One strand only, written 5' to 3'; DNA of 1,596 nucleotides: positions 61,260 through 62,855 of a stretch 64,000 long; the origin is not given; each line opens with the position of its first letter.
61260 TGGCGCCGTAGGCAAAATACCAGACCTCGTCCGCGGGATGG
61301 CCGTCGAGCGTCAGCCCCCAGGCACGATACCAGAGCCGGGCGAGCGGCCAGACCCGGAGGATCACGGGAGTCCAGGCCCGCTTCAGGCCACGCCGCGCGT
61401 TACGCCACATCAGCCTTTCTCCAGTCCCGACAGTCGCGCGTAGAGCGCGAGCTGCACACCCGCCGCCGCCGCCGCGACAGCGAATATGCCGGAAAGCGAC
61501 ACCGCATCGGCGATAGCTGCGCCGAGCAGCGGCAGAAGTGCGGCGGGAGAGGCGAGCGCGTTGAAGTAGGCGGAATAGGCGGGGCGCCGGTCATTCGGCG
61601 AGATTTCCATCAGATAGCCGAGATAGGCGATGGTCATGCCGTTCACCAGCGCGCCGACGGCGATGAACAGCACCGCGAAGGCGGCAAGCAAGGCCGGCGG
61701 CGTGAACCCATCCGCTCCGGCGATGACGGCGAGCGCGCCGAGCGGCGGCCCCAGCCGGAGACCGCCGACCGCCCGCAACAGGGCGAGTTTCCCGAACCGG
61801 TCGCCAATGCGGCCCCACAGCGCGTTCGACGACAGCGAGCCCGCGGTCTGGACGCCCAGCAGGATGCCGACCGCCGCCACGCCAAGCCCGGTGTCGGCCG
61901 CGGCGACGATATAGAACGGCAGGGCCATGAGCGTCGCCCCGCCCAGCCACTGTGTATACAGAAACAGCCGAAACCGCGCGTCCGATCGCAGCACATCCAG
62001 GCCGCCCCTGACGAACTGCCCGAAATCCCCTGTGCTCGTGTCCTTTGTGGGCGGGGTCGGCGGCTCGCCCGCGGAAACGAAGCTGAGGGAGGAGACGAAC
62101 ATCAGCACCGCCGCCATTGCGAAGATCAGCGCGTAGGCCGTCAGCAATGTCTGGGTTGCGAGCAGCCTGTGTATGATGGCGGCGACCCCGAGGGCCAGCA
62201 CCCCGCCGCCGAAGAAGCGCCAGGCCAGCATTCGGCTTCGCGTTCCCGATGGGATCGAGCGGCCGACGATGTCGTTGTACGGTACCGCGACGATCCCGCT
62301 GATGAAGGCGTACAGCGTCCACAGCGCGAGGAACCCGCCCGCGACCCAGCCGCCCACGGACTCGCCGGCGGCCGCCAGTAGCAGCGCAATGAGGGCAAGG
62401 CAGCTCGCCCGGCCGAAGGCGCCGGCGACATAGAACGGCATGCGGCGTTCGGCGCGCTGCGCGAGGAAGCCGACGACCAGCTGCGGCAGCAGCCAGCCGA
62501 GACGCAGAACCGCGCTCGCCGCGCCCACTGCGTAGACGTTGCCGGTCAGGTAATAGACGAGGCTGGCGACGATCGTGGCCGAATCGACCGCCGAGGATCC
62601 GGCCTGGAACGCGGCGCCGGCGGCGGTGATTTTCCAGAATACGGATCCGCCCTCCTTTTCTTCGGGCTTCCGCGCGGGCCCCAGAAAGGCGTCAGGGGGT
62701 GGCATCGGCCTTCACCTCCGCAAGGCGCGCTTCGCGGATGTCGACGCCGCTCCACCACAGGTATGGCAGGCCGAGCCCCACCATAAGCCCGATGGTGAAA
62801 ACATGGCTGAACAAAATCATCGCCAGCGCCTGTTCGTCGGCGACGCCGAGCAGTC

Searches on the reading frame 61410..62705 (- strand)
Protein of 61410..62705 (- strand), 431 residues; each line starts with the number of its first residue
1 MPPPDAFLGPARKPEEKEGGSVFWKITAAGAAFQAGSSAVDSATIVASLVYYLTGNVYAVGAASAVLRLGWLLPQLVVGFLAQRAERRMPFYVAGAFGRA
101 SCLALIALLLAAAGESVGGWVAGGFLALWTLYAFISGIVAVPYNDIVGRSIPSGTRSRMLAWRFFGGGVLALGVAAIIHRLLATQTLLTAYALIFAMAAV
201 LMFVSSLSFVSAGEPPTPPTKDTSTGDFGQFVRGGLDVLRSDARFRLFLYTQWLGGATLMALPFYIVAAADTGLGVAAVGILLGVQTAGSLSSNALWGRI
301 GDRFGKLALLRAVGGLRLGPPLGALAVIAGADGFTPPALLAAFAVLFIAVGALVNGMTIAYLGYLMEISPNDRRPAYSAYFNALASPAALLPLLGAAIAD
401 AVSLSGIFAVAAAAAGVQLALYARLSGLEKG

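Call 66: search_protein_families(library=pfam, proteins=[window:61410-62705:-], max_evalue=0.0001)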
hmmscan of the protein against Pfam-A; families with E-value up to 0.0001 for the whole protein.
window:61410-62705:- (431 aa): 1 family
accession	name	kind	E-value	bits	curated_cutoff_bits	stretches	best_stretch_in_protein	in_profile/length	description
PF07690.21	MFS_1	-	9.2e-14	51.5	33.4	2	41-315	11-276/347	Major Facilitator Superfamily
